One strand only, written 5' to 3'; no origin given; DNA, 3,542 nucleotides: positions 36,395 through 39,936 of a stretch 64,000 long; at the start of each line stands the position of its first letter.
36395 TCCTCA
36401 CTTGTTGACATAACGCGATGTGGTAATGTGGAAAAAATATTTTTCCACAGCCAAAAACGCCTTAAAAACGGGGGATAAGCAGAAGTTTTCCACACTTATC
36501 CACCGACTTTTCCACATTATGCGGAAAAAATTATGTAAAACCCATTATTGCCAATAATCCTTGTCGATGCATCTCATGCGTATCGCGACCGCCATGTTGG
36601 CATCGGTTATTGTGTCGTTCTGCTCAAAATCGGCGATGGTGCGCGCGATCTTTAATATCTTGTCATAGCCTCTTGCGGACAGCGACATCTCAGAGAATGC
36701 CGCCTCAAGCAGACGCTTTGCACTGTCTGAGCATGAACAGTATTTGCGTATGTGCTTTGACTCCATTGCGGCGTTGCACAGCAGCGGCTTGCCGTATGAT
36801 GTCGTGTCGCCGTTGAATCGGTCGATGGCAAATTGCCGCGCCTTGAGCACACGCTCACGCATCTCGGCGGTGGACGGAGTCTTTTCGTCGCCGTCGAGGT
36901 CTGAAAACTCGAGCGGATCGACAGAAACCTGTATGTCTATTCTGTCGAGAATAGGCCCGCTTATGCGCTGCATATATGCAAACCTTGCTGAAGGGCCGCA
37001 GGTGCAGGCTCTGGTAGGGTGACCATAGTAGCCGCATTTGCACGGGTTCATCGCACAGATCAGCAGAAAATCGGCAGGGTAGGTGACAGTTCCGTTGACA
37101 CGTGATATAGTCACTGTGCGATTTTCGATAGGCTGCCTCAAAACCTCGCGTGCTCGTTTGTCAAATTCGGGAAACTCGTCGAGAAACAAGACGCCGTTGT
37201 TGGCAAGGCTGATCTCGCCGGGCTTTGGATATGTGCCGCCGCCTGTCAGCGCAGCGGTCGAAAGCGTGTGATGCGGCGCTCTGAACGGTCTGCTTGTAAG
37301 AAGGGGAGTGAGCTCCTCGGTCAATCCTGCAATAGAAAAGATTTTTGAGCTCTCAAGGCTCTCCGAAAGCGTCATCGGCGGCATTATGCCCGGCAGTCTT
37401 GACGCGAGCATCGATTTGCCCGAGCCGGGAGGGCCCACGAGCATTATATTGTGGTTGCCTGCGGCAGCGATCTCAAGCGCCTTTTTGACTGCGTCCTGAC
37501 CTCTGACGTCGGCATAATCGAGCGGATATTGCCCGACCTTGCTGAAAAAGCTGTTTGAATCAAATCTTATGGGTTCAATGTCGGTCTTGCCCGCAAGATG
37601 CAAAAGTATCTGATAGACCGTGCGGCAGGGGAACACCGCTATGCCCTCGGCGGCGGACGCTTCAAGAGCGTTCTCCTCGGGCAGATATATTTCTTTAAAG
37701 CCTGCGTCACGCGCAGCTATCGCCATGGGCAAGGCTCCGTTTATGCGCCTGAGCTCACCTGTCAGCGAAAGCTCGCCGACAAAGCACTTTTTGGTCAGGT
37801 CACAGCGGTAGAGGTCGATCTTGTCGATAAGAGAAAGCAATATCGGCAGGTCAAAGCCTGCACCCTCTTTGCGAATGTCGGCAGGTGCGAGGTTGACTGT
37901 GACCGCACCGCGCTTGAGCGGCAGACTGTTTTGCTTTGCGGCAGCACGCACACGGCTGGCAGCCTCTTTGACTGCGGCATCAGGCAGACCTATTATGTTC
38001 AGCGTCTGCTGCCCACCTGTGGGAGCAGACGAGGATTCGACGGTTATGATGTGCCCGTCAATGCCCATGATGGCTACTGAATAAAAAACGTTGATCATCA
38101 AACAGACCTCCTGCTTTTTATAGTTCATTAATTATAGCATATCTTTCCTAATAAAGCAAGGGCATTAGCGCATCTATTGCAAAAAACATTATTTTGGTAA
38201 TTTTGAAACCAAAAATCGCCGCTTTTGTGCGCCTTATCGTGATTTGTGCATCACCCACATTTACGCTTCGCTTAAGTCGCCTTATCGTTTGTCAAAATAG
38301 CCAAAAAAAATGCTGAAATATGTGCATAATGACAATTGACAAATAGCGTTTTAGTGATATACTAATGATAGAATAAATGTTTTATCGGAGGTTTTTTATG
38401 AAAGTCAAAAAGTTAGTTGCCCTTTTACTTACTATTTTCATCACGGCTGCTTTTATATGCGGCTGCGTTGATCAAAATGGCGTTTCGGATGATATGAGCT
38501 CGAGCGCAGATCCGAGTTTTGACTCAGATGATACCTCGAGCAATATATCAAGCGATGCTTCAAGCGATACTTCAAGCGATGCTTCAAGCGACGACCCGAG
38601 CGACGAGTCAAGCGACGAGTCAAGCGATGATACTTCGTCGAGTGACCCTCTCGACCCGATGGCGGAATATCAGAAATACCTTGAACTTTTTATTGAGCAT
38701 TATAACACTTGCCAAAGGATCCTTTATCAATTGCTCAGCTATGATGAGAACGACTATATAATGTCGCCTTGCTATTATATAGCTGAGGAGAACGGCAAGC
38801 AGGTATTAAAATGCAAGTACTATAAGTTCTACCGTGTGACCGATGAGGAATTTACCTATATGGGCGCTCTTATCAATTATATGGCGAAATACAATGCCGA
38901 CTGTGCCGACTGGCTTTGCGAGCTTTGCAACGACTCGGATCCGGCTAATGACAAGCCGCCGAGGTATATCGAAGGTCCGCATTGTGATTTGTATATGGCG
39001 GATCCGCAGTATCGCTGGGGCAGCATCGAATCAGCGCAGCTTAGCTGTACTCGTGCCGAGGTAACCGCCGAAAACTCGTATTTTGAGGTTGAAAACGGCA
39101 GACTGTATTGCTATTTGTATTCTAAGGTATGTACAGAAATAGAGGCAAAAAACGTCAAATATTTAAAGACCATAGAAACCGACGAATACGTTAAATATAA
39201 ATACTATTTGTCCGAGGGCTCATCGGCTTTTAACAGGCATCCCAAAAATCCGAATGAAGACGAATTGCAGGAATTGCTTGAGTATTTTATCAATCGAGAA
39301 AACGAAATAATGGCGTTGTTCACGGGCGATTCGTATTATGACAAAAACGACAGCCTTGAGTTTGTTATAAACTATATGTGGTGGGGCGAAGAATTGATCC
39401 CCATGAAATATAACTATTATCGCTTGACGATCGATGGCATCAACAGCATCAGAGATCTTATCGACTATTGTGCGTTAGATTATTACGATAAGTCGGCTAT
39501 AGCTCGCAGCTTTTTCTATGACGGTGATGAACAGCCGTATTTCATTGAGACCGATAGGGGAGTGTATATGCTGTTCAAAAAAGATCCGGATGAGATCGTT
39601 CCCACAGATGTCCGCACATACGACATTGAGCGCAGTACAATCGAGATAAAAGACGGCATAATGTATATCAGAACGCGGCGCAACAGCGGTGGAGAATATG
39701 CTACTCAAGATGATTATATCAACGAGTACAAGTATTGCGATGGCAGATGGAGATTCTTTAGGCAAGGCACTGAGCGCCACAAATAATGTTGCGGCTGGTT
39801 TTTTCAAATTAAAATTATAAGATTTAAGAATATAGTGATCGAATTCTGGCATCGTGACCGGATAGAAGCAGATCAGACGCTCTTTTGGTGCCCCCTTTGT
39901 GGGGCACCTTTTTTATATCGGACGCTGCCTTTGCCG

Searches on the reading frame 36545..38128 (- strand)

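Call 7: search_protein_families(library=pfam, proteins=[window:36545-38128:-], max_evalue=0.001)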
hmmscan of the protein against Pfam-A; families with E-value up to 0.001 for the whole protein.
window:36545-38128:- (527 aa): 8 families
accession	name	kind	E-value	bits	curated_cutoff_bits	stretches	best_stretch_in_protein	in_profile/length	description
PF01078.27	Mg_chelatase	-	1e-89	299.9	20.3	1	204-409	1-205/207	Magnesium chelatase, subunit ChlI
PF13541.12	ChlI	-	2.2e-33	115.2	27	1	38-153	7-121/121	Subunit ChlI of Mg-chelatase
PF13335.12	Mg_chelatase_C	-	7.7e-28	97.4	26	1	419-519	3-94/94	Magnesium chelatase, subunit ChlI C-terminal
PF00493.29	MCM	-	5.7e-10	39.1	23.3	1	299-368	110-179/224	MCM P-loop domain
PF00158.32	Sigma54_activat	-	1.8e-08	34.7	20.2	1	214-361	11-142/168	Sigma-54 interaction domain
PF07728.20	AAA_5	-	2.4e-08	34.5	22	1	227-363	1-124/139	AAA domain (dynein-related subfamily)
PF05362.19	Lon_C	-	1e-05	25.7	21.1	1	11-156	26-175/205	Lon protease (S16) C-terminal proteolytic domain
PF05496.18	RuvB_N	-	0.00054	20.2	27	0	203-243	4-51/159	Holliday junction DNA helicase RuvB P-loop domain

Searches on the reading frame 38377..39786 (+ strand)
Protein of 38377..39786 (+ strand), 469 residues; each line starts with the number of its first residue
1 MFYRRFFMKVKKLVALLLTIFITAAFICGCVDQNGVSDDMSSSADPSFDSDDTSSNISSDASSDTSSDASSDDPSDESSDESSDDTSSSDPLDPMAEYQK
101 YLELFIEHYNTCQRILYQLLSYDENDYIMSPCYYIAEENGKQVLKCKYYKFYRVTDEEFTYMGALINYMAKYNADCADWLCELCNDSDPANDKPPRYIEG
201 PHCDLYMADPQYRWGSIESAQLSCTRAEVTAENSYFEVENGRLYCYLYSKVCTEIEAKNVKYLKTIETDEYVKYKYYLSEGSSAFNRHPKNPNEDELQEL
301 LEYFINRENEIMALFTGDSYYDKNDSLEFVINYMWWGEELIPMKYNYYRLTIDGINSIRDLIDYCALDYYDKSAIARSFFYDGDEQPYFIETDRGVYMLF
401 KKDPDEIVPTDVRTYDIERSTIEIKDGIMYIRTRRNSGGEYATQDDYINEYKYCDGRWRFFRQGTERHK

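Call 7: search_protein_families(library=pfam, proteins=[window:38377-39786:+], max_evalue=0.001)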
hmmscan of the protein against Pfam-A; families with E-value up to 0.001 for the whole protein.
window:38377-39786:+ (469 aa): 0 families

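Call 71: search_protein_families(library=pfam, proteins=[window:38377-39786:+], max_evalue=1)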
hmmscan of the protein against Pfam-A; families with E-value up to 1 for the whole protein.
window:38377-39786:+ (469 aa): 1 family
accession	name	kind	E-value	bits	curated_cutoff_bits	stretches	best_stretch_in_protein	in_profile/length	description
PF21827.1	New_glue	-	0.037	14.2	31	1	19-89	5-62/94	New glue protein family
